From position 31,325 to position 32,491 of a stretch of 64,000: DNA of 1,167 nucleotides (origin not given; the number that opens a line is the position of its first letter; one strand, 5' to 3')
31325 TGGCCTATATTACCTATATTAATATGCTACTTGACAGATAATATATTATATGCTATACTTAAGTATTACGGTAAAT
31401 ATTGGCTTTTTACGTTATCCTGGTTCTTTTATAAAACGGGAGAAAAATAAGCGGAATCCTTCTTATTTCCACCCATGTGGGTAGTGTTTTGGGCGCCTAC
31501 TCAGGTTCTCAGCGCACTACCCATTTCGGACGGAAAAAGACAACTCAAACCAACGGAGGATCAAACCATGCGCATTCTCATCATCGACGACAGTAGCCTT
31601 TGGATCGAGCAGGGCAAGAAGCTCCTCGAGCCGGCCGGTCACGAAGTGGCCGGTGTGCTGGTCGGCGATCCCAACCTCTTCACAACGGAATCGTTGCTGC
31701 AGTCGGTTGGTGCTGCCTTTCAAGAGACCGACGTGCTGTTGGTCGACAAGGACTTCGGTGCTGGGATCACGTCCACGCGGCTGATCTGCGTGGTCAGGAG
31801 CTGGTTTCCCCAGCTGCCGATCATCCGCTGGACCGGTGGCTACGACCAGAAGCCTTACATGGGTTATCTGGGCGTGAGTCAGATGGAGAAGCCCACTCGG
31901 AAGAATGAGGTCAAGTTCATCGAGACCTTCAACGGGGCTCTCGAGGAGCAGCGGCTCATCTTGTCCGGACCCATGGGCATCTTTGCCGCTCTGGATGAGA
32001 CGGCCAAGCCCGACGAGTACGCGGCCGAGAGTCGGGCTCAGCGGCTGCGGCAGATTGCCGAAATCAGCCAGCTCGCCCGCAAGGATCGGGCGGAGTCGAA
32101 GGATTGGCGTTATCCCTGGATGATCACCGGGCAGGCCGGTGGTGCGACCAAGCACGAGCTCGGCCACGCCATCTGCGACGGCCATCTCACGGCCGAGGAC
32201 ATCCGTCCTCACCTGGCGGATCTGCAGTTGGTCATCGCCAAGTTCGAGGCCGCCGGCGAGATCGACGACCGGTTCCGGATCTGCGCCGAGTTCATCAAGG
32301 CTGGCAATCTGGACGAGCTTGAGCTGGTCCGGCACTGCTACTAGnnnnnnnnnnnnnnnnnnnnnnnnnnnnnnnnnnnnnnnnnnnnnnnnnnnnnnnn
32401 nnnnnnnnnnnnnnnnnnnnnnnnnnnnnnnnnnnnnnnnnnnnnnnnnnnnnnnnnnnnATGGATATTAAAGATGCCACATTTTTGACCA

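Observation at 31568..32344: Orphan receiver-domain protein with a C-terminal HExxH domain, ~63% GC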

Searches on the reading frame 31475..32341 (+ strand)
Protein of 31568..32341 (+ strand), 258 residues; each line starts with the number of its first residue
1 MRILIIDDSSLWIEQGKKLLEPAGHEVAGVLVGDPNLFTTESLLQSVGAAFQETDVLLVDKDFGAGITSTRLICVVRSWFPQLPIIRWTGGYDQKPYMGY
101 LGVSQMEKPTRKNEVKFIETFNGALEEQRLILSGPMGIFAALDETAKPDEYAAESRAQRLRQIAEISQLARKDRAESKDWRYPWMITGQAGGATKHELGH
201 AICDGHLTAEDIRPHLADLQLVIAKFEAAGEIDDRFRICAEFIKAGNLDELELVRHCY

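Call 7: search_protein_families(library=pfam, proteins=[window:31568-32341:+, window:31475-32341:+], max_evalue=1)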
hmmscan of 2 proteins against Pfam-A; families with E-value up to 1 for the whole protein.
window:31568-32341:+ (258 aa): 0 families

window:31475-32341:+ (289 aa): 0 families

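Call 8: find_homologous_proteins(query=window:31568-32341:+, max_evalue=0.01)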
Query window:31568-32341:+ (258 aa): 55 proteins with E <= 0.01 among 1572 candidates.
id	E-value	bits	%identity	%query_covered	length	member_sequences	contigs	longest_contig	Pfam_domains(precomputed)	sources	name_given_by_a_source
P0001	1.9e-170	583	100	100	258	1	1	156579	-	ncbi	ncbi:MAG: hypothetical protein V1846_03330 [Candidatus Komeilibacteria bacterium]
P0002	1.9e-123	429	71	100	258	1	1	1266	-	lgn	-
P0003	2.5e-122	425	71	100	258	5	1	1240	-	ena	-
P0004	1.8e-121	423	70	100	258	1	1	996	-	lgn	-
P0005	3.2e-120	418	71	100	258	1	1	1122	-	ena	-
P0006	2.9e-118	412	71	100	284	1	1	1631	-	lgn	-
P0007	3.3e-118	412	72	100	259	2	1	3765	-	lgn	-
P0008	3.9e-118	412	69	100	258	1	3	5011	-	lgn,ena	-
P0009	2.2e-117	409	70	100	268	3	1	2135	-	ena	-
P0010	9.1e-116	404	70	100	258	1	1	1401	-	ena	-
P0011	3.3e-114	399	67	100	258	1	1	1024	-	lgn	-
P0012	1.5e-113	397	70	100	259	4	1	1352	-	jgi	jgi:hypothetical protein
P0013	2.1e-113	396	68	100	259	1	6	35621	-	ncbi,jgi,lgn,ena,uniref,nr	ncbi:MAG: hypothetical protein COV91_05285 [Candidatus Taylorbacteria bacterium CG11_big_fil_rev_8_2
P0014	2.2e-113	396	69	100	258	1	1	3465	-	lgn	-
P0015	2.0e-112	393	69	100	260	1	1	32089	-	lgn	-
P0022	1.5e-105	370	64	100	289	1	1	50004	-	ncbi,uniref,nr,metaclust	ncbi:MAG: hypothetical protein A2174_01350 [Candidatus Portnoybacteria bacterium RBG_13_41_18]|unire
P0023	8.3e-105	368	66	100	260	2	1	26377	-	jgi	jgi:CheY-like chemotaxis protein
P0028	2.3e-101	357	63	100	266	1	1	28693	-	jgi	-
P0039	2.1e-84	301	56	100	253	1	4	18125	-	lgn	-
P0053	8.7e-56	207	42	100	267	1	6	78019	-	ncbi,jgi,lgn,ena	-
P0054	2.1e-45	173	37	100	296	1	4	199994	-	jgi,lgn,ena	jgi:hypothetical protein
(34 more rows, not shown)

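Call 9: search_solved_structures(query=window:31568-32341:+, max_evalue=10, show_alignments=3)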
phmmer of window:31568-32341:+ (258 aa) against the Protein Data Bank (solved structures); distinct sequences matched with E-value up to 10: 5.
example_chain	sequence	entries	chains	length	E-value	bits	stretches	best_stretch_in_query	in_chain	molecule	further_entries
7ood_q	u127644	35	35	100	0.64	12.7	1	31-80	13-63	50S ribosomal protein L21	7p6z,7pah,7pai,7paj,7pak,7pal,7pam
8sm2_A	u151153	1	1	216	0.91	12.1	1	70-111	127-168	Ig-like domain-containing protein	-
7ttz_A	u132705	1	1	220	1.3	11.7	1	69-118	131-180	IgA Fc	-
6er7_A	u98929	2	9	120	1.5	11.4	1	2-31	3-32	120aa long hypothetical chemotaxis protein (CheY)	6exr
8sku_A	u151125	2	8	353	1.6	11.3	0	70-112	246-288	Immunoglobulin heavy constant alpha 1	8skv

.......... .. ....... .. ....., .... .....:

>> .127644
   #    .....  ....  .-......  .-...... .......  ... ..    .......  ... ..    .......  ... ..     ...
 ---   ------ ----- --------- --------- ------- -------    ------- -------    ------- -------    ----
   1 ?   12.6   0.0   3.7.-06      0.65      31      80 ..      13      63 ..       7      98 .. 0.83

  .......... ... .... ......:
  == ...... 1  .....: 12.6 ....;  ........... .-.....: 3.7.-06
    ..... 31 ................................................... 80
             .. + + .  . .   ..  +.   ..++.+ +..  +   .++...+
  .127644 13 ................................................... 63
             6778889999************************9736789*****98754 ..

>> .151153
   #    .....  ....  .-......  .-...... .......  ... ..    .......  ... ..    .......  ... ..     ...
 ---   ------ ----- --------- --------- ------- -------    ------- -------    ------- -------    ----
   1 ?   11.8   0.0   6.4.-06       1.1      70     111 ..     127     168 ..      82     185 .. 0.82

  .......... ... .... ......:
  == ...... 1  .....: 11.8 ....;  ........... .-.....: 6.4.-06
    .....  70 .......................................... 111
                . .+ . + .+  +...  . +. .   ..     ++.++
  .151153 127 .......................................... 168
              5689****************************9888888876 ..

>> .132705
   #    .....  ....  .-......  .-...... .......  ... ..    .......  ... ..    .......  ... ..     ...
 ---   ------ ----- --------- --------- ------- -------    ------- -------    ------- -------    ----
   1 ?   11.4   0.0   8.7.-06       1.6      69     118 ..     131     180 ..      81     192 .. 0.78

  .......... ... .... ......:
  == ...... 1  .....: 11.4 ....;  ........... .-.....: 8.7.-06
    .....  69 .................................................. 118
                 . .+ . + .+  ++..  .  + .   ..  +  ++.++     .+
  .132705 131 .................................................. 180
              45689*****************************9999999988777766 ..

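Call 10: search_protein_families(library=ncbifam, proteins=[window:31568-32341:+], max_evalue=1)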
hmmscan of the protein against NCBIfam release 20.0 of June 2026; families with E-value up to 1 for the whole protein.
window:31568-32341:+ (258 aa): 0 families

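Call 13: find_encoding_contigs(protein=P0013, flank=6000, max_places=2)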
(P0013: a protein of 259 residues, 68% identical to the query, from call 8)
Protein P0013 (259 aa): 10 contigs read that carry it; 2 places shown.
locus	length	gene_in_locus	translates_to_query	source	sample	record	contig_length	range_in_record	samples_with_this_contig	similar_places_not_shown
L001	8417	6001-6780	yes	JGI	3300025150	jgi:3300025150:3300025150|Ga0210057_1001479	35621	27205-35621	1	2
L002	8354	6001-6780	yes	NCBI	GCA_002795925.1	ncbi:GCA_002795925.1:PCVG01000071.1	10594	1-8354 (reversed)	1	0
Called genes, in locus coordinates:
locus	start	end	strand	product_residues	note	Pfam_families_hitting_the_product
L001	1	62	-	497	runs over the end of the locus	PF01406:tRNA-synt_1e, PF09334:tRNA-synt_1g (faint)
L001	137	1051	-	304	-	PF01544:CorA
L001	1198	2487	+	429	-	PF22694:CtpB_N-like (weak), PF00595:PDZ, PF13180:PDZ_2, PF17820:PDZ_6, PF03572:Peptidase_S41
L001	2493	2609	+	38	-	-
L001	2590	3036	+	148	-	PF01281:Ribosomal_L9_N, PF03948:Ribosomal_L9_C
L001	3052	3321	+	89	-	-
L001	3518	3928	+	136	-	-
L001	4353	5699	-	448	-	PF03050:DDE_Tnp_IS66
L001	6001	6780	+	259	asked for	-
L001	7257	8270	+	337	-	PF09587:PGA_cap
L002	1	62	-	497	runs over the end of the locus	PF01406:tRNA-synt_1e, PF09334:tRNA-synt_1g (faint)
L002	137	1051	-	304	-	PF01544:CorA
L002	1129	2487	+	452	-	PF22694:CtpB_N-like (weak), PF00595:PDZ, PF13180:PDZ_2, PF17820:PDZ_6, PF03572:Peptidase_S41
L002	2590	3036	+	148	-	PF01281:Ribosomal_L9_N, PF03948:Ribosomal_L9_C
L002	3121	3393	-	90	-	PF01016:Ribosomal_L27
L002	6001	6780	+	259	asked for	-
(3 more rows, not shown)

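Call 14: find_encoding_contigs(protein=P0022, flank=6000, max_places=2)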
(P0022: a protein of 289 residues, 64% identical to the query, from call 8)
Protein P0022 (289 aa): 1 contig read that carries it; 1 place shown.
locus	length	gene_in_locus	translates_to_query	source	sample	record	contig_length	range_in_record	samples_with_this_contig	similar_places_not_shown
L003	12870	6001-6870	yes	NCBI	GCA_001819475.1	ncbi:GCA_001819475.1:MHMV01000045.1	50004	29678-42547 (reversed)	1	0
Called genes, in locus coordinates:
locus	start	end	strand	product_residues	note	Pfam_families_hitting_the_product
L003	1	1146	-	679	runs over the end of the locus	PF03030:H_PPase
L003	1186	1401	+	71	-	-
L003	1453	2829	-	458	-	PF08529:NusA_N, PF00575:S1 (weak), PF13184:KH_NusA_1st, PF26594:KH_NusA_2nd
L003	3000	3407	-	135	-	PF02021:UPF0102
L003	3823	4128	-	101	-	-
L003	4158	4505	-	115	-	PF02001:DUF134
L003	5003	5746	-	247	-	PF01978:TrmB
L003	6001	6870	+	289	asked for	-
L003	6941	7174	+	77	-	-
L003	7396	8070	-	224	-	PF08713:DNA_alkylation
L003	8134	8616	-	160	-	PF20603:Bact_hydrolase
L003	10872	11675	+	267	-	PF04402:SIMPL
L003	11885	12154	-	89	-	-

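Call 15: find_encoding_contigs(protein=P0023, flank=6000, max_places=1)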
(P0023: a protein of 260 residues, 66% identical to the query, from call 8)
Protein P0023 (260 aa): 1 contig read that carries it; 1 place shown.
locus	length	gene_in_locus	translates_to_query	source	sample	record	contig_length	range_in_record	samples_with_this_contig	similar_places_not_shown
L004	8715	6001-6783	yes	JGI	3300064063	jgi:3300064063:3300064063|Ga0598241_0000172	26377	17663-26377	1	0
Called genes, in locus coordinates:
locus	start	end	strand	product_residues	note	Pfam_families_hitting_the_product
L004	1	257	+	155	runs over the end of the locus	PF01250:Ribosomal_S6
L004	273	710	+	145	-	PF00436:SSB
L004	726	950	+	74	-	PF01084:Ribosomal_S18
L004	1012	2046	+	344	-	PF00152:tRNA-synt_2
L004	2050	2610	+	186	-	PF08207:EFP_N, PF01132:EFP, PF09285:Elong-fact-P_C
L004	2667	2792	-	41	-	-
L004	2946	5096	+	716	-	PF09335:VTT_dom, PF01569:PAP2, PF14067:LssY_C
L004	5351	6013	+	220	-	-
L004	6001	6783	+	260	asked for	-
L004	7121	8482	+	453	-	-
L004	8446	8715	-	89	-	?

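Call 16: find_encoding_contigs(protein=P0015, flank=6000, max_places=1)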
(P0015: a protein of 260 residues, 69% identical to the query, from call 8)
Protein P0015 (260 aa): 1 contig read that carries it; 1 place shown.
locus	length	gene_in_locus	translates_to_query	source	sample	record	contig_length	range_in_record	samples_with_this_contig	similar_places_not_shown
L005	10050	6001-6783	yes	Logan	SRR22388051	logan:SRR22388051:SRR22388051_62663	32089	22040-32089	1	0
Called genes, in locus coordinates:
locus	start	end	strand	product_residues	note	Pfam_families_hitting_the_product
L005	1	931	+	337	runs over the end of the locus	PF13360:PQQ_2 (weak)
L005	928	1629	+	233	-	PF03162:Y_phosphatase2, PF22741:PTP-NADK, PF13350:Y_phosphatase3 (faint), PF22785:Tc-R-P, PF22784:PTP-SAK, PF14566:PTPlike_phytase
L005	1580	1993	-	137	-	-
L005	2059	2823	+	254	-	PF01978:TrmB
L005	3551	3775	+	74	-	-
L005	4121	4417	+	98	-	-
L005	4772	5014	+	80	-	-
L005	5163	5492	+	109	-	-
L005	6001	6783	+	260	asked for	-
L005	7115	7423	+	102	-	-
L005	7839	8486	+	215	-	PF02661:Fic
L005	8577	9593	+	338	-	PF08241:Methyltransf_11, PF08242:Methyltransf_12 (faint), PF13649:Methyltransf_25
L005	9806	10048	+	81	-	?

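Call 17: find_encoding_contigs(protein=P0054, flank=6000, max_places=2)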
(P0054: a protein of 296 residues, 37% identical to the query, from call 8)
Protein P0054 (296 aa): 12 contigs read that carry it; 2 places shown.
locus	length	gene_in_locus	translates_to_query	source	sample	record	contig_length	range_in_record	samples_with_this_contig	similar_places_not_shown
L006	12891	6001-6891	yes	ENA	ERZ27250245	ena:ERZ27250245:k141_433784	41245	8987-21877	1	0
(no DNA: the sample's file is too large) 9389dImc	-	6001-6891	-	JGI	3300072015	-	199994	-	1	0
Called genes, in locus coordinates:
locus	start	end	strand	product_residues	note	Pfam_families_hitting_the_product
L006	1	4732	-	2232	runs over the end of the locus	PF10342:Kre9_KNH (faint), PF13229:Beta_helix, PF13205:Big_5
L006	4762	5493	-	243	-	PF01978:TrmB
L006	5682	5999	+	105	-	-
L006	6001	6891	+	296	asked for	-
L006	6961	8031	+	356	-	PF13489:Methyltransf_23, PF01209:Ubie_methyltran, PF13847:Methyltransf_31, PF08241:Methyltransf_11, PF08242:Methyltransf_12, PF13649:Methyltransf_25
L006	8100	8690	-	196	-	-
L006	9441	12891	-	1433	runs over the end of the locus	-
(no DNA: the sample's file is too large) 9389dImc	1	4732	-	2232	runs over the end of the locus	PF10342:Kre9_KNH (faint), PF13229:Beta_helix, PF13205:Big_5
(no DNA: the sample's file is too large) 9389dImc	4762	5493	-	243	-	PF01978:TrmB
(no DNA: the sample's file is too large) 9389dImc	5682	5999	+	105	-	-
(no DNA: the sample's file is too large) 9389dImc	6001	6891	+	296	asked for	-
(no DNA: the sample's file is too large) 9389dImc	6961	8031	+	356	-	PF13489:Methyltransf_23, PF01209:Ubie_methyltran, PF13847:Methyltransf_31, PF08241:Methyltransf_11, PF08242:Methyltransf_12, PF13649:Methyltransf_25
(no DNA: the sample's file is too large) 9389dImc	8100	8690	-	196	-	-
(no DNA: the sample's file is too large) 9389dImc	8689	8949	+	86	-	-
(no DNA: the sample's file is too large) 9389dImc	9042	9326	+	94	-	-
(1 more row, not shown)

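Call 18: find_encoding_contigs(protein=P0053, flank=6000, max_places=2)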
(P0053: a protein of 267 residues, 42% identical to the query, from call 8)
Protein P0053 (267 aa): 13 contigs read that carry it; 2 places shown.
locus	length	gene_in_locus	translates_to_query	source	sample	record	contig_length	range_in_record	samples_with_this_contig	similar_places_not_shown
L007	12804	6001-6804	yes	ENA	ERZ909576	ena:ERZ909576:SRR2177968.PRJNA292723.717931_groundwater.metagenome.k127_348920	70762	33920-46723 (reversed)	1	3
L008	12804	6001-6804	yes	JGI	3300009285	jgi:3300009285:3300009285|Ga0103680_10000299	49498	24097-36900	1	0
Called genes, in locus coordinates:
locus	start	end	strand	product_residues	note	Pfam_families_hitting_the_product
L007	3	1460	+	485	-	PF00091:Tubulin, PF12327:FtsZ_C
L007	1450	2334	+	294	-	PF00483:NTP_transferase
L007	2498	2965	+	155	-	-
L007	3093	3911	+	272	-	-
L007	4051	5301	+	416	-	-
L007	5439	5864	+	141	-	-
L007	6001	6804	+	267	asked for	-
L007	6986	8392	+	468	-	-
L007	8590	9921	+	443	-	PF26449:DUF8128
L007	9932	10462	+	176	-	-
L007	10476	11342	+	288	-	PF01256:Carb_kinase, PF08543:Phos_pyr_kin, PF02110:HK (weak)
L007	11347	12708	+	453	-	-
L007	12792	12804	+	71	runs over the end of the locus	-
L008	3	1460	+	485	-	PF00091:Tubulin, PF12327:FtsZ_C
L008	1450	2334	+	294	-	PF00483:NTP_transferase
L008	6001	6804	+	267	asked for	-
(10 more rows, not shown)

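Call 19: predict_structure(alignment_id=A1)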
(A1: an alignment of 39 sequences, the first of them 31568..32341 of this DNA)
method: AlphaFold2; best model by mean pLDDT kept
length: 258 residues; sequences in the alignment: 39
mean_pLDDT: 93.0   pTM: 0.63
mean pLDDT of the five models: 93.0, 92.5, 92.5, 91.3, 91.3
residues with pLDDT >= 90: 211; 70-90: 37; 50-70: 10; < 50: 0
segments of 3 or more residues with pLDDT < 50: none
pLDDT, mean of each block of 10 residues (from residue 1): 98 98 97 94 88 96 92 96 94 80 94 95 96 90 64 89 98 92 92 96 96 99 98 97 98 93
secondary structure, 60 per line:
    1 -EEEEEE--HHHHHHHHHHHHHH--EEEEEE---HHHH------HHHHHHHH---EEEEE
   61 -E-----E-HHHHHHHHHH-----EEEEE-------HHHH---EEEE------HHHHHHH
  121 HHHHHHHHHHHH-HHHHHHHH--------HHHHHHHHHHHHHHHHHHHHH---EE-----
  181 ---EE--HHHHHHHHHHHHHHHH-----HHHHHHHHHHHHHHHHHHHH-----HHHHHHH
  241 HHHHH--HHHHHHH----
elements in order: E2-7 H10-23 E26-31 H35-38 H45-52 E56-60 H70-79 E85-89 H97-100 E104-107 H114-132 H134-141 H150-170 H188-203 H209-228 H234-245 H248-254
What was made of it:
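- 31568..32344 (+): CDS, 258 aa plus stop. 100% identical to a hypothetical protein of a Candidatus Komeilibacteria MAG. AlphaFold2 mean pLDDT 93 (call 19).
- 31568..31906 (+): REC (CheY-like receiver) domain, residues 1-113. D7/D8, D60, T89 and K108-P109 sit at the C-terminal ends of strands beta1, beta3, beta4 and beta5. DSSP of the model (call 19).
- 31745..31747 (+): Codon of D60, the predicted phospho-acceptor (in LLVDKDF). It lies at the end of strand 56-60 (call 19).
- On Response regulator receiver domain (REC, PF00072): AF2 pLDDT 93 with five strands alternating with helices (call 19). Positions relative to the strands are from call 19.
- AF2 mean pLDDT 93, with strands ending exactly at D7/D8, D60, T89 and K108 (call 19). 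A small beta-hairpin precedes the motif helix (call 19).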

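Call 23: fold_search(model_id=the predicted structure, library=pdb)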
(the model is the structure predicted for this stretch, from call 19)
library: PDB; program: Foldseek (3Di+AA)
matches with E <= 10: 1612; with E <= 0.001: 245
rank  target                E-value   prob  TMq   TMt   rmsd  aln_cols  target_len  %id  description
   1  8tef_A                6.9e-07  1.00  0.37  0.20  12.2       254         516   15  PorX primitive monoclinic crystal form (released 2024-04-17)
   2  8ted_B                1.5e-06  1.00  0.36  0.19  12.2       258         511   15  PorX primitive orthorhombic crystal form (released 2024-04-17)
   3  8p6f_A                1.6e-06  1.00  0.36  0.19   9.5       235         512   13  Crystal structure of PorX-Fj (released 2024-04-03)
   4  8tff_A                1.7e-06  1.00  0.36  0.19  12.3       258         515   15  PorX with BeF3 phosphate analog (released 2024-04-17)
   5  8ted_A                2.7e-06  1.00  0.36  0.19  12.4       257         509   15  PorX primitive orthorhombic crystal form (released 2024-04-17)
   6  8tef_D                3.0e-06  1.00  0.37  0.20  12.2       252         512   15  PorX primitive monoclinic crystal form (released 2024-04-17)
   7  8p6f_B                3.8e-06  1.00  0.35  0.19  12.7       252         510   15  Crystal structure of PorX-Fj (released 2024-04-03)
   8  7pva_B                6.7e-06  1.00  0.37  0.20  12.6       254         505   13  1.9 Angstrom crystal structure of dimeric PorX, co-crystallized in the presence of zinc (released 2022-12-14)
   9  8tef_C                6.7e-06  1.00  0.37  0.20  12.3       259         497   14  PorX primitive monoclinic crystal form (released 2024-04-17)
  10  1l5y_A                7.0e-06  1.00  0.36  0.60   7.6       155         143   17  CRYSTAL STRUCTURE OF MG2+ / BEF3-BOUND RECEIVER DOMAIN OF SINORHIZOBIUM MELILOTI DCTD (released 2002-10-23)
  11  7pv7_A                9.3e-06  1.00  0.38  0.20  11.9       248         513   14  Crystal structure of dimeric Porphyromonas gingivalis PorX, a type 9 secretion system response regulator. (released 2022-12-14)
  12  7pvk_A                9.9e-06  1.00  0.38  0.20  12.8       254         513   14  X-ray structure of dimeric PorX (T272A mutant), in complex with pGpG. (released 2022-12-14)
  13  8thp_A                1.0e-05  1.00  0.35  0.19  12.6       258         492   15  PorX phosphatase null mutant (T271V) (released 2024-04-17)
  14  3jte                  1.2e-05  1.00  0.37  0.70   3.8       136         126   20  Crystal structure of response regulator receiver domain Protein from clostridium thermocellum (released 2009-09-22)
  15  8tff_B                1.2e-05  1.00  0.36  0.20  12.5       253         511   15  PorX with BeF3 phosphate analog (released 2024-04-17)
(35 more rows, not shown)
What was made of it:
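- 31568..31906 (+): Foldseek TM 0.70-0.76 and rmsd about 3 A to CheY4, NtrX, PhoP and FleR receivers (call 23).
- On Response regulator receiver domain (REC, PF00072): Foldseek TM 0.70-0.76, rmsd 2.9-3.8 A, E about 1e-5 to many solved receivers (call 23).
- Foldseek TM 0.70-0.76 to solved receiver domains (call 23).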

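Call 32: find_related_loci(query=A1, collection=genome_contigs, flank=6000)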
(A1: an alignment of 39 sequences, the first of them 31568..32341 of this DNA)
Query A1 (258 aa) in genome_contigs; peptide patterns used: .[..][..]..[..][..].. (x = any residue, [..] = any of these).
24 stretches matched a pattern; 5 encode a relative of the query (tblastn E <= 1e-3); 5 distinct loci.
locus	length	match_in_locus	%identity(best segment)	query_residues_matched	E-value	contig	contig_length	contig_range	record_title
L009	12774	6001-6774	68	1-258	1e-125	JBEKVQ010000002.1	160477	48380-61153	MAG: Minisyncoccia bacterium isolate SPRUCE 608 SPRUCE_608_2, whole genome shotgun sequence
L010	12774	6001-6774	64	1-258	2e-111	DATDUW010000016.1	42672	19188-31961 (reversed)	MAG TPA_asm: Patescibacteria group bacterium isolate SMAG_U8068 k141_472869, whole genome shotgun sequence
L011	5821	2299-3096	54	1-258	1e-90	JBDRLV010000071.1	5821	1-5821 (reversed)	MAG: Patescibacteria group bacterium isolate MEGAHIT-group-1.799 k141_2485714, whole genome shotgun sequence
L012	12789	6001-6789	42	2-258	5e-65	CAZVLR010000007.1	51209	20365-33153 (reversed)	MAG TPA_asm: uncultured Candidatus Saccharibacteria bacterium isolate SRP062349_co2_192 genome assembly, contig: NODE_38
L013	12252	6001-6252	33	134-210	2e-4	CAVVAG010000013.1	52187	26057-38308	MAG: uncultured Actinomycetes bacterium isolate MFD04212.bin.2.205 genome assembly, contig: contig_45940, whole genome s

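Call 33: find_related_loci(query=A1, collection=viral_contigs, flank=6000)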
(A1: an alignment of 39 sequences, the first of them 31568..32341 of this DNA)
Query A1 (258 aa) in viral_contigs; peptide patterns used: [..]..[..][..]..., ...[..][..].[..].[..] (x = any residue, [..] = any of these).
47 stretches matched a pattern, but none encodes a relative of the query by tblastn (E <= 1e-3).
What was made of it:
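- Tried and rejected: A viral-contig scan found no relative (call 33), so a phage origin has no support.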
